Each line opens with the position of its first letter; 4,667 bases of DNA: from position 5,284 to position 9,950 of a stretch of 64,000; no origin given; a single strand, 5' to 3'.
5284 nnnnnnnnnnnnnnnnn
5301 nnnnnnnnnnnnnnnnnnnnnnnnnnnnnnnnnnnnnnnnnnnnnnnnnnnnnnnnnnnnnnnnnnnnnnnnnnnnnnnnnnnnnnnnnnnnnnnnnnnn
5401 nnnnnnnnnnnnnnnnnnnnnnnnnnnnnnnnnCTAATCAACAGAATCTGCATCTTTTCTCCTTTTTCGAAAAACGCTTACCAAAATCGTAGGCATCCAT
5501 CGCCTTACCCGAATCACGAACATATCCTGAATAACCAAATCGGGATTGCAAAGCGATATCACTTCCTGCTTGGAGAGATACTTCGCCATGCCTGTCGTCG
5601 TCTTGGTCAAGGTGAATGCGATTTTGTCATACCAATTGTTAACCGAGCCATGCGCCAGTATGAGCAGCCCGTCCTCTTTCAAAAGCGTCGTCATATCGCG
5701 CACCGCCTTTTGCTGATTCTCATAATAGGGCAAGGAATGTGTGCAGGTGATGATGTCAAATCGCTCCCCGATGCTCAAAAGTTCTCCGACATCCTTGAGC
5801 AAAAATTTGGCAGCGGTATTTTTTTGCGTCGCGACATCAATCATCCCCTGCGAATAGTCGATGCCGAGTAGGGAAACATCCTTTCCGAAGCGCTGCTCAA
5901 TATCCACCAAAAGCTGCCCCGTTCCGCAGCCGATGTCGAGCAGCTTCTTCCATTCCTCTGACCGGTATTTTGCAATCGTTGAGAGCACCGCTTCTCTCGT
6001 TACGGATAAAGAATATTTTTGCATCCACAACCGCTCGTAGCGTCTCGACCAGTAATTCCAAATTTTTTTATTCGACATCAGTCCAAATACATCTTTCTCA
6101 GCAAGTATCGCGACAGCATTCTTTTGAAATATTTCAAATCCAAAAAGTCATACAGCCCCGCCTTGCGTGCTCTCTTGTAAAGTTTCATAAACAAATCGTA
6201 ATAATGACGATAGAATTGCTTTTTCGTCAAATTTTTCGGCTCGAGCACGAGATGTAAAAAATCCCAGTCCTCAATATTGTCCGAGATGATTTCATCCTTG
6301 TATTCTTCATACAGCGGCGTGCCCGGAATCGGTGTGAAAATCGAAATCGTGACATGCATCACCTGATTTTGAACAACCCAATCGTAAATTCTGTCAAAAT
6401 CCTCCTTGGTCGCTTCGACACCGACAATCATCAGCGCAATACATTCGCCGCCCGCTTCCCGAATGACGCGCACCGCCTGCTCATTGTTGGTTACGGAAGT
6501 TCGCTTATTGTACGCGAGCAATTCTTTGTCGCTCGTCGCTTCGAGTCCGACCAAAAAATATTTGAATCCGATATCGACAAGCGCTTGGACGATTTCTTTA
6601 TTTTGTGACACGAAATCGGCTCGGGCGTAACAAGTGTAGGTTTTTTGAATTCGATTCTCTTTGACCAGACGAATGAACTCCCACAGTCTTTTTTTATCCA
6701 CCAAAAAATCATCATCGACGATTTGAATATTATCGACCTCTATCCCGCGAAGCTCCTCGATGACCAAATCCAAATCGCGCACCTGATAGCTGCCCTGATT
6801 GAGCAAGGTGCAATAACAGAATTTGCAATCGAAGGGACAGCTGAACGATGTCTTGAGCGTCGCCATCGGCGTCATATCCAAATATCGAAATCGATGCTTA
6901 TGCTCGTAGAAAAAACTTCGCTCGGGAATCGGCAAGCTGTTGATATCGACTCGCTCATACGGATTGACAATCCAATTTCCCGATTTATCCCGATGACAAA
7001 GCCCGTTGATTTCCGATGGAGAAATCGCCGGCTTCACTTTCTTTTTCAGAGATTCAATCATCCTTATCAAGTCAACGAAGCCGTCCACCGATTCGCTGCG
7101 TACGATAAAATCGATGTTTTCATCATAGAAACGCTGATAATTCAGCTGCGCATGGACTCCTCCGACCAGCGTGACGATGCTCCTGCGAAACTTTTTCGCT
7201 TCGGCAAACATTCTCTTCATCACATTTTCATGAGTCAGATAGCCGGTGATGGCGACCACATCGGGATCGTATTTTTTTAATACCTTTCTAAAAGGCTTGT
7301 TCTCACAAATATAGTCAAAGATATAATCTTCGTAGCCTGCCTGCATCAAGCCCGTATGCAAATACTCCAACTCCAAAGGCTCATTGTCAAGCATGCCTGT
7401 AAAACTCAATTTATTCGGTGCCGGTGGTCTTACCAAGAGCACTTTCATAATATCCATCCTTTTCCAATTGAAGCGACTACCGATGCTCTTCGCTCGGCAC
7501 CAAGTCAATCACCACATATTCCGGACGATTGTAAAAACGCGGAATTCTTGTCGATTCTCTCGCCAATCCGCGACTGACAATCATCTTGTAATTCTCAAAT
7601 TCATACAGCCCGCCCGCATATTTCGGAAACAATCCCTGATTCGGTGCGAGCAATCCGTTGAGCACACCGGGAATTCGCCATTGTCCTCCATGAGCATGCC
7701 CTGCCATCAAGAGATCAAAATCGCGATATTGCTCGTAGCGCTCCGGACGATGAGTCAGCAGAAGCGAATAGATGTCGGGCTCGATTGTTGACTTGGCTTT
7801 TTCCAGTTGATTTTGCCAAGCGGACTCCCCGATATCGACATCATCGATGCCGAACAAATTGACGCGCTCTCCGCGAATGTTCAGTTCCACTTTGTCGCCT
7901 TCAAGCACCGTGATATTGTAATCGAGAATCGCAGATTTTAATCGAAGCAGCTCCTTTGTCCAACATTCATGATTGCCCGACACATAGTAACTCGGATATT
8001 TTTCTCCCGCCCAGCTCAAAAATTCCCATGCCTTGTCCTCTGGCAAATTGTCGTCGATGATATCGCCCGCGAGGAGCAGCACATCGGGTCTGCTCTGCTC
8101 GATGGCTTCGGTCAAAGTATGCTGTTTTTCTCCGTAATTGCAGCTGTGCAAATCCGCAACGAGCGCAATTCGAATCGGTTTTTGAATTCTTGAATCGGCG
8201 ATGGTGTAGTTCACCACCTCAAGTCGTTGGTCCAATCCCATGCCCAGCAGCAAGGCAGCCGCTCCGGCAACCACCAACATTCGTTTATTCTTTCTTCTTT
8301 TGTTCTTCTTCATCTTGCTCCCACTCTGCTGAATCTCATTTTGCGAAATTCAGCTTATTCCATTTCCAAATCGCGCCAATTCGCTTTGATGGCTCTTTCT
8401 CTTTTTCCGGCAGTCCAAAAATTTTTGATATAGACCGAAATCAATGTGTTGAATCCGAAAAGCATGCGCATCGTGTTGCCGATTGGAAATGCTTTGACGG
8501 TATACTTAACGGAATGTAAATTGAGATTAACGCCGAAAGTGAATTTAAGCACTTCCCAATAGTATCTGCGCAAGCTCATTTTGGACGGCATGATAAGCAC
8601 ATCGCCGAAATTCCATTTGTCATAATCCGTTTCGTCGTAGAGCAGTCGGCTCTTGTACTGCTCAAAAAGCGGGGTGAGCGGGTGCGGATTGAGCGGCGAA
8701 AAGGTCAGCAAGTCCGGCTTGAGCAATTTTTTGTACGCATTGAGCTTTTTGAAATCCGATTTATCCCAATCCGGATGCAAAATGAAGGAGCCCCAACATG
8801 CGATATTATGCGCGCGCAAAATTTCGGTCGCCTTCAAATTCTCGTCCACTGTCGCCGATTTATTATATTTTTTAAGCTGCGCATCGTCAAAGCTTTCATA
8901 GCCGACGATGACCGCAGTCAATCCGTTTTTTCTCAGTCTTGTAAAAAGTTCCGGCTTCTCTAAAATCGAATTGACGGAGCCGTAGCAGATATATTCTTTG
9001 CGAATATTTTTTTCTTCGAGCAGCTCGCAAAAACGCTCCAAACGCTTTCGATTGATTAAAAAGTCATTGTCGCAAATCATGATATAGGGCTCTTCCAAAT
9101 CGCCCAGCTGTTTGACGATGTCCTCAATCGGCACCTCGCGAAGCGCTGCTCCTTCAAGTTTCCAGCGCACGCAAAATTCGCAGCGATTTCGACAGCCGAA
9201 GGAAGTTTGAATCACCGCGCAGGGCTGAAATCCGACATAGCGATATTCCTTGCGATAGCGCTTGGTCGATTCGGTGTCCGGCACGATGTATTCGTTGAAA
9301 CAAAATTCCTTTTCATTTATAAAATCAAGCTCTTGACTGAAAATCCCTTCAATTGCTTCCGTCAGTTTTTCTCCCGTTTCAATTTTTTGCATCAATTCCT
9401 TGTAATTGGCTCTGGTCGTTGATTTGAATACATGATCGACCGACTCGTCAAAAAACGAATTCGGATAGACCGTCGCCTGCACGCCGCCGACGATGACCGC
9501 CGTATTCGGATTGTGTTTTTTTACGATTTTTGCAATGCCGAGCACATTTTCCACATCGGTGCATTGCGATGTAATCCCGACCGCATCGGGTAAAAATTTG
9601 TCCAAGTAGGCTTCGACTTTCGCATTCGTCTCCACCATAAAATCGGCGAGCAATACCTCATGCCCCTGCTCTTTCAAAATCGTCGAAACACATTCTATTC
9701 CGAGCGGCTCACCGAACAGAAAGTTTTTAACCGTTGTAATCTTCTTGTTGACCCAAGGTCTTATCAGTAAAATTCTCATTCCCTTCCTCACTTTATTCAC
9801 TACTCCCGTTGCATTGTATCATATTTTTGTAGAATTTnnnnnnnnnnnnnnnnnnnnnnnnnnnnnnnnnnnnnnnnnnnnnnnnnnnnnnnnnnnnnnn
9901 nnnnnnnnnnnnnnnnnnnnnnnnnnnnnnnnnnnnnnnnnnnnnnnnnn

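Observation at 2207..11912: Orphan operon with four cobalamin-type radical SAM paralogs, a SAM methyltransferase, a membrane phosphoesterase and two GNAT/FemAB-like acyltransferases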

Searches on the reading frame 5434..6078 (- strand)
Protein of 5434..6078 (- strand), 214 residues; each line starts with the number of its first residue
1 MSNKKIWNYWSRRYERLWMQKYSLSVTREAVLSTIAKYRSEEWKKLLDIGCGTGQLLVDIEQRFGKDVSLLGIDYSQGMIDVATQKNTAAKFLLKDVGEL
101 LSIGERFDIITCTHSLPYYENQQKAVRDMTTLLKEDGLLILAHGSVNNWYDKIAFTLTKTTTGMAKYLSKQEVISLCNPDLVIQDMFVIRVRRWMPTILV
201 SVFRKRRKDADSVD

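Call 4: search_protein_families(library=pfam, proteins=[window:5434-6078:-], max_evalue=0.01)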
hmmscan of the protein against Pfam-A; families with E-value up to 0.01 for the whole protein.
window:5434-6078:- (214 aa): 14 families
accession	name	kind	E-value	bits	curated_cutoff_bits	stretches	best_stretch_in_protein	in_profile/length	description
PF13847.12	Methyltransf_31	-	3.6e-17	62.9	27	1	44-149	5-117/145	Methyltransferase domain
PF13649.12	Methyltransf_25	-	1.2e-16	61.7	27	1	47-137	2-97/97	Methyltransferase domain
PF08241.18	Methyltransf_11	-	3.6e-16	60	21.2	1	47-141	1-95/95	Methyltransferase domain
PF08242.18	Methyltransf_12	-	3e-14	54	30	1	47-139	1-98/98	Methyltransferase domain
PF13489.12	Methyltransf_23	-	1e-12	48.5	27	1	37-141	18-116/164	Methyltransferase domain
PF01209.24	Ubie_methyltran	-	4.8e-09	36.4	20.1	1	40-141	45-151/233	ubiE/COQ5 methyltransferase family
PF01739.24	CheR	-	2.5e-06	27.5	27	1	102-159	132-190/195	CheR methyltransferase, SAM binding domain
PF02353.26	CMAS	-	0.00073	19.4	27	1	35-140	55-163/273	Mycolic acid cyclopropane synthetase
PF03848.20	TehB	-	0.0011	18.8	20.4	1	14-174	5-166/193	Tellurite resistance protein TehB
PF02390.23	Methyltransf_4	-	0.0017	18.3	24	1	46-89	5-47/173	Putative methyltransferase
PF05219.18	DREV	-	0.0019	17.8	26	1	41-142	93-187/265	DREV methyltransferase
PF05401.17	NodS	-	0.0021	18.4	24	1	41-142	42-145/201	Nodulation protein S (NodS)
PF03141.22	Methyltransf_29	-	0.0064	15.6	23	1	39-149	114-225/506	Putative S-adenosyl-L-methionine-dependent methyltransferase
PF05175.20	MTS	-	0.007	16.5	23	0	37-97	29-90/170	Methyltransferase small domain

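Call 5: search_protein_families(library=ncbifam, proteins=[window:5434-6078:-], max_evalue=0.01)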
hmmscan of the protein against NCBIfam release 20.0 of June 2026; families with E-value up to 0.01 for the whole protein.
window:5434-6078:- (214 aa): 46 families (the best 25 are shown)
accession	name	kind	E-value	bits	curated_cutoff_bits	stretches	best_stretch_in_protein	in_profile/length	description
TIGR02072.1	BioC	equivalog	1.4e-16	61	184.95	1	32-180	24-170/244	malonyl-ACP O-methyltransferase BioC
NF001244.0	PRK00216.1-5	equivalog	1e-15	57.7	216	1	34-141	40-153/236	bifunctional demethylmenaquinone methyltransferase/2-methoxy-6-polyprenyl-1,4-benzoquinol methylase UbiE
NF043040.1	corrin_prot_MT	hypoth_equivalog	1.8e-15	57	180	1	9-174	10-181/216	corrinoid protein-associated methyltransferase CpaM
TIGR01934.1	MenG_MenH_UbiE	subfamily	5.2e-14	52.1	158.35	1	34-148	31-148/223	ubiquinone/menaquinone biosynthesis methyltransferase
NF045667.1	MTase_DVU1556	equivalog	9.1e-13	48.1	155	1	37-142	17-120/213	DVU_1556 family methyltransferase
TIGR02021.1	BchM-ChlM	equivalog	1.1e-11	44.6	158.9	1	26-136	39-150/218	magnesium protoporphyrin IX methyltransferase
TIGR01983.1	UbiG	equivalog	3.8e-11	42.7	102.95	1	41-142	48-152/228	bifunctional 2-polyprenyl-6-hydroxyphenol methylase/3-demethylubiquinol 3-O-methyltransferase UbiG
NF040539.1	AST_met_ArsM_2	exception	2e-10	41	240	1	21-141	38-163/262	putative arsinothricin biosynthesis methyltransferase ArsM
NF002463.0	PRK01683.1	equivalog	7.5e-10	38.8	297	1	21-141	11-128/258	trans-aconitate 2-methyltransferase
NF001243.0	PRK00216.1-4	equivalog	9.3e-09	35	235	1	33-143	38-153/237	demethylmenaquinone methyltransferase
TIGR04345.1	ovoA_Cterm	equivalog_domain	1.4e-08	34.6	170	1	5-102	6-100/242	putative 4-mercaptohistidine N1-methyltransferase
NF007610.0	PRK10258.1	equivalog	1.6e-08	34.2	342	1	35-145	35-145/251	malonyl-ACP O-methyltransferase BioC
NF004851.0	PRK06202.1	equivalog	7.2e-08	32.1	243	1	39-123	57-146/237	hypothetical protein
NF052510.1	methyltran_MpqE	exception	9.2e-08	31.7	335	1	34-140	38-150/234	methyl-plastoquinone biosynthesis methyltransferase MpqE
NF001241.0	PRK00216.1-2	equivalog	1.6e-07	31.2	327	1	33-149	42-155/231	demethylmenaquinone methyltransferase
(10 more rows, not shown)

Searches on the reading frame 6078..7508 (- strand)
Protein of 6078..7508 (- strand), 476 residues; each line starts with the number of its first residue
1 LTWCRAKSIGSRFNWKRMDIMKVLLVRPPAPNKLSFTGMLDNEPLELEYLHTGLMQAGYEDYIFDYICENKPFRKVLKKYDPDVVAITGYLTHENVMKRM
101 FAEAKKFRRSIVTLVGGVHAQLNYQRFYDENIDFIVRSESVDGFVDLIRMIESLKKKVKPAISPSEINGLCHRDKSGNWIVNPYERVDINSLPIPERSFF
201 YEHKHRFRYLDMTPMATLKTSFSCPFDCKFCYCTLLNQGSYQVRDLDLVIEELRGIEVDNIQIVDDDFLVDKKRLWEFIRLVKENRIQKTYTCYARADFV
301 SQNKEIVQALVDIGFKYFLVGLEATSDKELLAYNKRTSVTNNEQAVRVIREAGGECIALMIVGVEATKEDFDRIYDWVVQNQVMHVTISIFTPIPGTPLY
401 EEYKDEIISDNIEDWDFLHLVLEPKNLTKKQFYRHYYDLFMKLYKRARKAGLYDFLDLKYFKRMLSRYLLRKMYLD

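Call 4: search_protein_families(library=pfam, proteins=[window:6078-7508:-], max_evalue=0.01)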
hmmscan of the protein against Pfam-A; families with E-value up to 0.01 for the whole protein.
window:6078-7508:- (476 aa): 3 families
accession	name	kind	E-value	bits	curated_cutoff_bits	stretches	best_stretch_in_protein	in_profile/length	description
PF04055.27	Radical_SAM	-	6.5e-16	59.4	29.5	1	221-378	4-166/166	Radical SAM superfamily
PF02310.24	B12-binding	-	1.6e-14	54.2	32.1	1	41-147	11-120/121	B12 binding domain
PF13353.11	Fer4_12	-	0.0073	17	22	0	224-309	15-104/137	4Fe-4S single cluster domain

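Call 5: search_protein_families(library=ncbifam, proteins=[window:6078-7508:-], max_evalue=0.01)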
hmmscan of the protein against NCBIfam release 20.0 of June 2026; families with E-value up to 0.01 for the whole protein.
window:6078-7508:- (476 aa): 22 families
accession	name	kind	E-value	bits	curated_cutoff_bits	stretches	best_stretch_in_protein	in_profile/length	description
TIGR04367.1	HpnR_B12_rSAM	equivalog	1.8e-44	152.1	650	1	21-436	1-405/490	hopanoid C-3 methylase HpnR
TIGR02026.1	BchE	equivalog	3.3e-41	141.7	481.35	1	23-462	2-445/497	magnesium-protoporphyrin IX monomethyl ester anaerobic oxidative cyclase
TIGR04479.1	bcpD_PhpK_rSAM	subfamily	2.1e-28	99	600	1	46-364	74-391/504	PhpK family radical SAM P-methyltransferase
NF050148.1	rSAM_ApyD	equivalog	1.4e-17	63.4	750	1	81-414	74-404/645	RiPP biosynthesis radical SAM protein ApyD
NF038361.1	rSAM_Sden_1168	equivalog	1.5e-17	63.3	575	1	68-402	127-472/560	Sden_1168 family B12-binding radical SAM P-methyltransferase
TIGR03471.1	HpnJ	equivalog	2.2e-17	63.1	577.6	1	109-446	97-435/472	hopanoid biosynthesis associated radical SAM protein HpnJ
NF040542.1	rSAM_RCCLKC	equivalog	1.8e-15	57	450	1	99-386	67-355/423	arsinothricin biosynthesis radical SAM protein ArsL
NF033070.1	rSAM_AprD4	equivalog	1.9e-15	56.7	500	1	185-406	166-393/456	AprD4 family radical SAM diol-dehydratase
NF033712.0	B12_rSAM_KedN5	subfamily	1.8e-12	46.3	700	1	74-405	55-392/624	KedN5 family methylcobalamin-dependent radical SAM C-methyltransferase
TIGR04013.1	B12_SAM_MJ_1487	hypoth_equivalog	1.2e-11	44.2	251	1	73-407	35-361/382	TIGR04013 family B12-binding domain/radical SAM domain-containing protein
TIGR04072.2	rSAM_ladder_B12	equivalog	4.8e-11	42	360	1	206-363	171-330/443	lipid biosynthesis B12-binding/radical SAM protein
TIGR04014.1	B12_SAM_MJ_0865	equivalog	5.1e-11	42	360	1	219-402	164-357/434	methyl-coenzyme M reductase glutamine C-methyltransferase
TIGR04295.1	B12_rSAM_oligo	hypoth_equivalog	9.4e-10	37.7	400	1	130-401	122-382/422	TIGR04295 family B12-binding domain-containing radical SAM protein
NF040546.1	rSAM_CUAEP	equivalog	1.1e-09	37.6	500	1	42-383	11-343/468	CUAEP/CCAEP-tail radical SAM (seleno)protein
TIGR03975.1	rSAM_ocin_1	subfamily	4.5e-09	35.4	281.85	1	77-377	124-426/606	RiPP maturation radical SAM C-methyltransferase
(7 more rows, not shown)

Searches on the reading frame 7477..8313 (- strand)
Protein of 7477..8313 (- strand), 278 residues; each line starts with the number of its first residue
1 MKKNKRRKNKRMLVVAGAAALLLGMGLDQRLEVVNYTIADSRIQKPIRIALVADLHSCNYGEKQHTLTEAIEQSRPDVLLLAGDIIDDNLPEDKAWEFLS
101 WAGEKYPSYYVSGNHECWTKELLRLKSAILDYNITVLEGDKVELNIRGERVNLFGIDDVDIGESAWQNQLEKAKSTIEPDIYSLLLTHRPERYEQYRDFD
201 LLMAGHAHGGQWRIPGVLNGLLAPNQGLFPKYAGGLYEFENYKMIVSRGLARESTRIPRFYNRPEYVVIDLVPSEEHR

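Call 4: search_protein_families(library=pfam, proteins=[window:7477-8313:-], max_evalue=0.01)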
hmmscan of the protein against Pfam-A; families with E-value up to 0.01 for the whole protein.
window:7477-8313:- (278 aa): 2 families
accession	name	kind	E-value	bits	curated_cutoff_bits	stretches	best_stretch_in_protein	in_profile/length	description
PF00149.33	Metallophos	-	2.2e-13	51.5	21.5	1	47-208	1-189/191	Calcineurin-like phosphoesterase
PF12850.12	Metallophos_2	-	1.2e-06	29.1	27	1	48-172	2-91/154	Calcineurin-like phosphoesterase superfamily domain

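Call 5: search_protein_families(library=ncbifam, proteins=[window:7477-8313:-], max_evalue=0.01)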
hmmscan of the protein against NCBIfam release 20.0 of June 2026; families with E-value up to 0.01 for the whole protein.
window:7477-8313:- (278 aa): 5 families
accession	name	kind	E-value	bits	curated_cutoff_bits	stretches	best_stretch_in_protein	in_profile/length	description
NF008460.0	PRK11340.1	equivalog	1.4e-24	86.9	188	1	13-272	8-271/271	phosphodiesterase YaeI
NF033458.1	lipid_A_LpxG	equivalog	4.4e-10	39.4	350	1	135-271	184-318/321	UDP-2,3-diacylglucosamine diphosphatase LpxG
TIGR03729.1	acc_ester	subfamily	0.00013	21.4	148.25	1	48-120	1-79/239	putative phosphoesterase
TIGR04123.1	P_estr_lig_assc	hypoth_equivalog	0.00038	19.9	150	1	65-121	54-114/207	ligase-associated DNA damage response endonuclease PdeM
TIGR00619.1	sbcd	subfamily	0.00062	19.6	77.65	1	66-133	30-101/252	exonuclease subunit SbcD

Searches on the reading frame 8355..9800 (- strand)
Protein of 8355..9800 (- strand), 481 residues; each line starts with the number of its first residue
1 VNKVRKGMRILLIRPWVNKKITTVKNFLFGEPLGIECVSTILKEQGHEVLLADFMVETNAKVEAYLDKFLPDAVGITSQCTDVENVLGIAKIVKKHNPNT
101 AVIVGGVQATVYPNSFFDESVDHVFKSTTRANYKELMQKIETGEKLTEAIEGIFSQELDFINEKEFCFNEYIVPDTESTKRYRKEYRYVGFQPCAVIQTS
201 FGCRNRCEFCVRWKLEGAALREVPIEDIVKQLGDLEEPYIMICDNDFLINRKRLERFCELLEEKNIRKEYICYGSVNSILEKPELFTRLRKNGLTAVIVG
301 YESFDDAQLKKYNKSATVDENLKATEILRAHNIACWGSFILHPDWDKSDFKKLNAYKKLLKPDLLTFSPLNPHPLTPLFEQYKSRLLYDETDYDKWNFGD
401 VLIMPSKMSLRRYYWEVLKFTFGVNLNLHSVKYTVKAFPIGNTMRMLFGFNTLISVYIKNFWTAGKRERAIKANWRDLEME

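Call 4: search_protein_families(library=pfam, proteins=[window:8355-9800:-], max_evalue=0.01)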
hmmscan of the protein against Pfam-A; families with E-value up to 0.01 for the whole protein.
window:8355-9800:- (481 aa): 3 families
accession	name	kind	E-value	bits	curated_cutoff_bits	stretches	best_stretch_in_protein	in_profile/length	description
PF04055.27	Radical_SAM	-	1.9e-18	67.6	29.5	1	198-352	2-161/166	Radical SAM superfamily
PF02310.24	B12-binding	-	3.9e-15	56.2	32.1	1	30-123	12-107/121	B12 binding domain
PF17930.7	LpxI_N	-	0.0026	18.2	25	0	42-140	19-108/129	LpxI N-terminal domain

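Call 5: search_protein_families(library=ncbifam, proteins=[window:8355-9800:-], max_evalue=0.01)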
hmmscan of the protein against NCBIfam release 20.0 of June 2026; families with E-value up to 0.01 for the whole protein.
window:8355-9800:- (481 aa): 24 families
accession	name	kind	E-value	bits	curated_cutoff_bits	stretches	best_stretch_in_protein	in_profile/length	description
TIGR04367.1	HpnR_B12_rSAM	equivalog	3.7e-53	180.7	650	1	8-421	1-409/490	hopanoid C-3 methylase HpnR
TIGR02026.1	BchE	equivalog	1.5e-38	133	481.35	1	9-419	1-422/497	magnesium-protoporphyrin IX monomethyl ester anaerobic oxidative cyclase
TIGR04072.2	rSAM_ladder_B12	equivalog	2.5e-22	79.1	360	1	32-379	18-369/443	lipid biosynthesis B12-binding/radical SAM protein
TIGR04479.1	bcpD_PhpK_rSAM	subfamily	6e-21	74.4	600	1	34-381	74-430/504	PhpK family radical SAM P-methyltransferase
TIGR03471.1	HpnJ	equivalog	3.6e-18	65.7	577.6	1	85-387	83-392/472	hopanoid biosynthesis associated radical SAM protein HpnJ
NF040546.1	rSAM_CUAEP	equivalog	1.4e-16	60.3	500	1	31-348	12-328/468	CUAEP/CCAEP-tail radical SAM (seleno)protein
NF040542.1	rSAM_RCCLKC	equivalog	1.3e-13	51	450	1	32-355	13-345/423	arsinothricin biosynthesis radical SAM protein ArsL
TIGR04014.1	B12_SAM_MJ_0865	equivalog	2.4e-12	46.4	360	1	88-380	56-356/434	methyl-coenzyme M reductase glutamine C-methyltransferase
TIGR04013.1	B12_SAM_MJ_1487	hypoth_equivalog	2.1e-10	40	251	1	76-341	49-313/382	TIGR04013 family B12-binding domain/radical SAM domain-containing protein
TIGR04385.1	B12_rSAM_cofa1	equivalog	1.2e-09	37.9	450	1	32-337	20-340/438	B12 lower ligand biosynthesis radical SAM protein BzaD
TIGR03975.1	rSAM_ocin_1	subfamily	7e-09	34.7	281.85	1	61-350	119-420/606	RiPP maturation radical SAM C-methyltransferase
TIGR04190.1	B12_SAM_Ta0216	equivalog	5.9e-08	31.7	500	1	32-271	37-305/554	TIGR04190 family B12-binding domain/radical SAM domain protein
NF050148.1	rSAM_ApyD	equivalog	8.4e-08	31.1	750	1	68-391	72-402/645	RiPP biosynthesis radical SAM protein ApyD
NF038361.1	rSAM_Sden_1168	equivalog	2.7e-07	29.5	575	1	46-121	113-192/560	Sden_1168 family B12-binding radical SAM P-methyltransferase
TIGR01579.1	MiaB-like-C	equivalog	4.8e-06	26.1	357.05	1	91-237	57-182/416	tRNA (N(6)-L-threonylcarbamoyladenosine(37)-C(2))-methylthiotransferase MtaB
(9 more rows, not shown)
